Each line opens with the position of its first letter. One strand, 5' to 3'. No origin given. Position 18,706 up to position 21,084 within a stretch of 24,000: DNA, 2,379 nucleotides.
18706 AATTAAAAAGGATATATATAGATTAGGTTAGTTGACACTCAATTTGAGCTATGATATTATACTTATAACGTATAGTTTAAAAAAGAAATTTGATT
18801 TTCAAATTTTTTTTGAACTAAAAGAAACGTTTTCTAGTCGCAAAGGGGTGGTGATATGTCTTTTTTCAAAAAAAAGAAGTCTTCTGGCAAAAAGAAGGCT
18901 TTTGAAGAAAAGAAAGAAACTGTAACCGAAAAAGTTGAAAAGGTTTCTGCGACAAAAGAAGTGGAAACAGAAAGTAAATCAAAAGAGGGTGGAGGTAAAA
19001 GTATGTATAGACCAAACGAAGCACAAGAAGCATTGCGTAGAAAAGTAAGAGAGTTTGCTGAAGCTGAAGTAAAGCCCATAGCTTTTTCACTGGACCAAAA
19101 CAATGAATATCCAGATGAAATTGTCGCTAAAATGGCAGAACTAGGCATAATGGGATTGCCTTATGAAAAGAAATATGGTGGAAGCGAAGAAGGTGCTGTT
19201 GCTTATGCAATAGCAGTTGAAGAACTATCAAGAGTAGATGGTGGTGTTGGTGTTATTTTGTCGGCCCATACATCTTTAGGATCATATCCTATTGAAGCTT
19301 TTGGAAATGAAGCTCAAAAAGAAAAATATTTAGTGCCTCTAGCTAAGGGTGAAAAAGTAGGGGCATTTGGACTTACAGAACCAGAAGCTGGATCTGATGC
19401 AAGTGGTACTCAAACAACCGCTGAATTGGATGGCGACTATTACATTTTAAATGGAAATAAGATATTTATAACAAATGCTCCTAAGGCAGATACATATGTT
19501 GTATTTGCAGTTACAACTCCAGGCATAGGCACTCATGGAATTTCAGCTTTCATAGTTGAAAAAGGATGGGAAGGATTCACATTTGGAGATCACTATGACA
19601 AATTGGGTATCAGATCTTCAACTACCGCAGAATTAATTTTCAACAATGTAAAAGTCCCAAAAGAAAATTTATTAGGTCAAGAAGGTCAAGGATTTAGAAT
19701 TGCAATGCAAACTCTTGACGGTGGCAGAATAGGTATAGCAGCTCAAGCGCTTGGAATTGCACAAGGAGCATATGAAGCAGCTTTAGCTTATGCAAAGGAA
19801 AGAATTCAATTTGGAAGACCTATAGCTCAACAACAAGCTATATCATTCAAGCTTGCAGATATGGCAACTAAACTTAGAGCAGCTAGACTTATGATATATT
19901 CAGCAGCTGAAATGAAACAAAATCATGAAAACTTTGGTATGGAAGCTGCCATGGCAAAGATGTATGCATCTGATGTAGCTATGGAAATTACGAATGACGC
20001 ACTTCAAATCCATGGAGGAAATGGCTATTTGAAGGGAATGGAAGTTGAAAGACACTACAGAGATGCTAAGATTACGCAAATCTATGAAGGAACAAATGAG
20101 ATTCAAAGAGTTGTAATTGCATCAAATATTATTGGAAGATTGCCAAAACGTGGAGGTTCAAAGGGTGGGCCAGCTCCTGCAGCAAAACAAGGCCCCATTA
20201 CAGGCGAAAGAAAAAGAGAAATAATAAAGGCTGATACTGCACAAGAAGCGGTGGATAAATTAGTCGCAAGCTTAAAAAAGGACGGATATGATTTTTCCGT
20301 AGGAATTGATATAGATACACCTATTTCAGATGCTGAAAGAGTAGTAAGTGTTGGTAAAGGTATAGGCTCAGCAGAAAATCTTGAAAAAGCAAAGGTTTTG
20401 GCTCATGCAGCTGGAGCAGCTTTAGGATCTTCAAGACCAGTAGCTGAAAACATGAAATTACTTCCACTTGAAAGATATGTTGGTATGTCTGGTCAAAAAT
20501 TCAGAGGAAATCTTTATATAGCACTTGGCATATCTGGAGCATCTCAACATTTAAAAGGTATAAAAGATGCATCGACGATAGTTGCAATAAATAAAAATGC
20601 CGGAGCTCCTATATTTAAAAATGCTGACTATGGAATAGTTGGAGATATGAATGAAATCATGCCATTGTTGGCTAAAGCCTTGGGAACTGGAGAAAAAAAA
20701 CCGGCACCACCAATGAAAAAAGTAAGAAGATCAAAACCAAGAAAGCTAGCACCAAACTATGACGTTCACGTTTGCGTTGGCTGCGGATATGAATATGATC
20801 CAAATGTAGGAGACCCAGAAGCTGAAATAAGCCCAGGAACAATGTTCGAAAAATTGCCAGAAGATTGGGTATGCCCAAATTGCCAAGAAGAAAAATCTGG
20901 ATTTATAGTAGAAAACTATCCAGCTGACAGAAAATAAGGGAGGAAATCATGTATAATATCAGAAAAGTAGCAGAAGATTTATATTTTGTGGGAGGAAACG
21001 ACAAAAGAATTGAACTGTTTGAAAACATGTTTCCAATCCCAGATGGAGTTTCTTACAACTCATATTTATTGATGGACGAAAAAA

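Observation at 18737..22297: Hard-wired acyl-CoA dehydrogenase / ETF-alpha FAD domain / rubredoxin fusion in a two-gene operon with a flavodiiron O2/NO reductase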

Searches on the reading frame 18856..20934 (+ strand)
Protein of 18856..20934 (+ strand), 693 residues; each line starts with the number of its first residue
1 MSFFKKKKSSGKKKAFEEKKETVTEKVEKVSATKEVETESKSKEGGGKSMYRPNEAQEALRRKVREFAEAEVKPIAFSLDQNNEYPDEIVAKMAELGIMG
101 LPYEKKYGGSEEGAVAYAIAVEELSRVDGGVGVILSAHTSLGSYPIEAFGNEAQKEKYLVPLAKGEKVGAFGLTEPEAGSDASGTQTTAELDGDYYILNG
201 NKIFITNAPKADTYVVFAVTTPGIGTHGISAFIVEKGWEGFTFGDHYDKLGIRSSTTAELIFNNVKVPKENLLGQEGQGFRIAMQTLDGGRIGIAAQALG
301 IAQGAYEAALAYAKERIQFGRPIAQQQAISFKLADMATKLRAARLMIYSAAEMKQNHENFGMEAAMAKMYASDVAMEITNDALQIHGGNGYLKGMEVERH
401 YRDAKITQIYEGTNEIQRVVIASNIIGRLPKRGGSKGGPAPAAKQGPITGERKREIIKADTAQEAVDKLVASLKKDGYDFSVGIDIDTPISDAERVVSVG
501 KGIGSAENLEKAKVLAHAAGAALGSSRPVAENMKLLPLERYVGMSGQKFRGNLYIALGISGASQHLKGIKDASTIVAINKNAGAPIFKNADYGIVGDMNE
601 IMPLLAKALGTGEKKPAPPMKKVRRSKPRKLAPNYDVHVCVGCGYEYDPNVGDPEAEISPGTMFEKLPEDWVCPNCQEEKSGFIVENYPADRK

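Call 3: search_protein_families(library=pfam, proteins=[window:18856-20934:+], max_evalue=0.01)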
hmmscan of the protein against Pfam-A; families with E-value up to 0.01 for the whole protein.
window:18856-20934:+ (693 aa): 7 families
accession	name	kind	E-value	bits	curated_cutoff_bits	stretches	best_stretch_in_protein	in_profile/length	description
PF00441.29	Acyl-CoA_dh_1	-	4.3e-54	183.2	22.4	1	277-425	1-149/150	Acyl-CoA dehydrogenase, C-terminal domain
PF02771.21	Acyl-CoA_dh_N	-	7.7e-38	129.8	22.9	1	54-166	1-113/113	Acyl-CoA dehydrogenase, N-terminal domain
PF08028.16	Acyl-CoA_dh_2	-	7.5e-28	97.9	22.7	1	292-414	1-133/134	Acyl-CoA dehydrogenase, C-terminal domain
PF02770.24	Acyl-CoA_dh_M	-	4.2e-26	91.4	33.3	1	170-265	1-97/97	Acyl-CoA dehydrogenase, middle domain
PF00766.25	ETF_alpha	-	2.6e-25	88.6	27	1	490-570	2-81/81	Electron transfer flavoprotein FAD-binding domain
PF00301.25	Rubredoxin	-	5.8e-19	68.3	23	1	638-683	2-47/47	Rubredoxin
PF22924.1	ACOX_C_alpha1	-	1.1e-06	28.9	27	1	309-416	48-159/169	Acyl-CoA oxidase, C-alpha1 domain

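Call 4: search_protein_families(library=ncbifam, proteins=[window:18856-20934:+], max_evalue=0.01)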
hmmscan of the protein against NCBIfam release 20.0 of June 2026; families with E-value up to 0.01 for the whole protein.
window:18856-20934:+ (693 aa): 30 families (the best 25 are shown)
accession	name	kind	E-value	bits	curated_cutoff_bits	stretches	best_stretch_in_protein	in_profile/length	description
NF042972.1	AcrlCoAredClosAcrC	equivalog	4.3e-145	483.1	640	1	54-426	6-377/378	acryloyl-CoA reductase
NF043006.1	CyhCrbnylCoADH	equivalog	4.5e-96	322.1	650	1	51-426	2-376/380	cyclohexane-1-carbonyl-CoA dehydrogenase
NF058590.1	AcCoDHFadEBacil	equivalog_domain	8.9e-96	321.7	600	1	54-427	22-412/586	acyl-CoA dehydrogenase FadE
NF045552.1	GlutCoADH_Des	equivalog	5.4e-91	305.6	470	1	56-427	8-381/387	glutaryl-CoA dehydrogenase Acd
NF042439.1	SulpropCoADesulf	equivalog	5.2e-86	288.8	600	1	62-428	2-373/379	3-sulfinopropanoyl-CoA desulfinase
NF045652.1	ProlPCPDhRedW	equivalog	2.5e-84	283.3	650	1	57-423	4-371/376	L-prolyl-[peptidyl-carrier protein] dehydrogenase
NF053553.1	prodigi_MBC_PigA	equivalog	2e-82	277.3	500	1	54-424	6-378/381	prodigiosin MBC biosynthesis dehydrogenase PigA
NF008997.0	PRK12341.1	equivalog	1.7e-68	231.4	537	1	54-424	6-375/382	acyl-CoA dehydrogenase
TIGR03207.1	cyc_hxne_CoA_dh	equivalog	5e-64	216.3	575.35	1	54-423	2-369/372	cyclohexanecarboxyl-CoA dehydrogenase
NF052270.1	Staph_DH_FadE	equivalog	8e-61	205.9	600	1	61-427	29-395/400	acyl-CoA dehydrogenase FadE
NF002885.1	PRK03354.1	equivalog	1.4e-57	195.5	540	1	54-422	6-370/378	crotonobetainyl-CoA dehydrogenase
NF049984.1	Rv1679_FadE16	equivalog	7.4e-40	137.3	600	1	76-414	16-354/371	Rv1679 family acyl-CoA dehydrogenase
NF007000.1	PRK09463.1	subfamily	1.9e-37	129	600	1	81-421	70-430/726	acyl-CoA dehydrogenase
NF002889.0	PRK03363.1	equivalog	6.4e-37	127.5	549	1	492-609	194-311/313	electron transfer flavoprotein subunit alpha/FixB family protein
NF009586.0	PRK13026.1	subfamily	1.3e-31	109.7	608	1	81-421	105-465/777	acyl-CoA dehydrogenase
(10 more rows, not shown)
